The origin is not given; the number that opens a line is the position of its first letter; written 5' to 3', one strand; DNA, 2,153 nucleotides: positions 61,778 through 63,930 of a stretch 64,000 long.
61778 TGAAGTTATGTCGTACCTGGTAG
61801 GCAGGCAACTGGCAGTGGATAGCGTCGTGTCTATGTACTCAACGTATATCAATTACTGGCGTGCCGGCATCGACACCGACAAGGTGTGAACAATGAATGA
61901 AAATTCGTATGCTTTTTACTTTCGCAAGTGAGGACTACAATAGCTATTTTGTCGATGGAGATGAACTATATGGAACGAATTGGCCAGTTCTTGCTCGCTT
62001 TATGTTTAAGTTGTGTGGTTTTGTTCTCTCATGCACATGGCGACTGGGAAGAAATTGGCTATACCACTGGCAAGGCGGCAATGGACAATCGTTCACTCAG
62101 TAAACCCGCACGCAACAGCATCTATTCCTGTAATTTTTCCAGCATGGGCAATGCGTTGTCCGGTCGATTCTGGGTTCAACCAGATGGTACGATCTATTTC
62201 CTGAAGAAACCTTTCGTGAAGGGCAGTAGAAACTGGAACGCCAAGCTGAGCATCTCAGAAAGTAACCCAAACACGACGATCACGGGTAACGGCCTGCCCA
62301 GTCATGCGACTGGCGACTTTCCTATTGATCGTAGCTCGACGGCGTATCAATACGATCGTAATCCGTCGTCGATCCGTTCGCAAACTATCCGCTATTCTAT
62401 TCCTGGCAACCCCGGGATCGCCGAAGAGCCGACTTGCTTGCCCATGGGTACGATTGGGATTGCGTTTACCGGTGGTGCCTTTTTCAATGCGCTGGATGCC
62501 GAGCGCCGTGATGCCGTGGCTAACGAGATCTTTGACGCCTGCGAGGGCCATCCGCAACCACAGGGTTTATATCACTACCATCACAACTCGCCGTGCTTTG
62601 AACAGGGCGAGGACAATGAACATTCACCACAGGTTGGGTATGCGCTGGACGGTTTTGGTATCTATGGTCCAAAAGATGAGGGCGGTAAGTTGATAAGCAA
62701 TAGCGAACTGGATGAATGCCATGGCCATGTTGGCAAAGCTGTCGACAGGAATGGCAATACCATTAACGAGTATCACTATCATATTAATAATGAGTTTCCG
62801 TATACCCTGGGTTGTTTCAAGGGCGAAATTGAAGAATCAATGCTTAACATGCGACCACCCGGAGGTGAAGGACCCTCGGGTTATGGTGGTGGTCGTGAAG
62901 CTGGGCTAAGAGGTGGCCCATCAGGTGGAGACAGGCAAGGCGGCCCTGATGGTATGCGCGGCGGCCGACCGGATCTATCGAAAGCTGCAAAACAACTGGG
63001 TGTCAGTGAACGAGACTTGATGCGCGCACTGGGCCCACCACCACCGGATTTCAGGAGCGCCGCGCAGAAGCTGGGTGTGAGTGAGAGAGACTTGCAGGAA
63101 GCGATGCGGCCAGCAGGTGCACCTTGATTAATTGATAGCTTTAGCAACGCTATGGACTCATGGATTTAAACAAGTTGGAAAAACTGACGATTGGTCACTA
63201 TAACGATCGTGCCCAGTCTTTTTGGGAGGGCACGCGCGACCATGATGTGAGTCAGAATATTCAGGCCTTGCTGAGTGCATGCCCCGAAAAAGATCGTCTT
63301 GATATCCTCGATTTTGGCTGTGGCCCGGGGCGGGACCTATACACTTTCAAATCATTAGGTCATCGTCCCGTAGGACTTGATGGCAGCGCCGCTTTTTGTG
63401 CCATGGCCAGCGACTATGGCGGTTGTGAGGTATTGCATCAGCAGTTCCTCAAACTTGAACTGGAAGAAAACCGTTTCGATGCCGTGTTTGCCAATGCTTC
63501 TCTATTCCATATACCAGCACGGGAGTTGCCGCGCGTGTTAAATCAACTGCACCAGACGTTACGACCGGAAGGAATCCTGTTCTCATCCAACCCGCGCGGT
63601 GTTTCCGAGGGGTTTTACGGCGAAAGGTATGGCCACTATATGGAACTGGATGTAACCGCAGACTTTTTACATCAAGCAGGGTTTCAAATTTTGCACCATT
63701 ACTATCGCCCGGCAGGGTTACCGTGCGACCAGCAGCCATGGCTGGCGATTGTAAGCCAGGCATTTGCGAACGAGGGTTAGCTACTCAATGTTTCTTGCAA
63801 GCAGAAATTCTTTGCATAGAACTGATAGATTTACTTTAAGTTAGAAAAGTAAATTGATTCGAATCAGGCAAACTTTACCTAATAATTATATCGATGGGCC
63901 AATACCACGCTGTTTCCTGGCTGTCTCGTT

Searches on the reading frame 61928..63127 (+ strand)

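Call 41: search_protein_families(library=pfam, proteins=[window:61928-63127:+], max_evalue=0.00001)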
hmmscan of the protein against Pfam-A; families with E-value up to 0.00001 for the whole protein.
window:61928-63127:+ (399 aa): 1 family
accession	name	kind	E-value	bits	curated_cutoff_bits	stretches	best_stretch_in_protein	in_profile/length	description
PF14240.11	YHYH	-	3.1e-21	76.7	25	1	156-249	2-110/193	YHYH protein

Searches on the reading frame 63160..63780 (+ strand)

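Call 75: search_protein_families(library=pfam, proteins=[window:63160-63780:+], max_evalue=0.0001)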
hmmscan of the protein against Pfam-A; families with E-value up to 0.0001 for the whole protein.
window:63160-63780:+ (206 aa): 5 families
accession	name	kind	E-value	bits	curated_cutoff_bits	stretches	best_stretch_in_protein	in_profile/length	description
PF13649.12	Methyltransf_25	-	1.7e-15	57.9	27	1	49-138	1-97/97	Methyltransferase domain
PF08241.18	Methyltransf_11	-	2.1e-14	54.4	21.2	1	50-141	1-94/95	Methyltransferase domain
PF13489.12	Methyltransf_23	-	4.6e-11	43.2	27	1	26-146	5-120/164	Methyltransferase domain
PF08242.18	Methyltransf_12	-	9.9e-11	42.7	30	1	50-140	1-98/98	Methyltransferase domain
PF13847.12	Methyltransf_31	-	3e-09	37.2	27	1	45-148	3-115/145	Methyltransferase domain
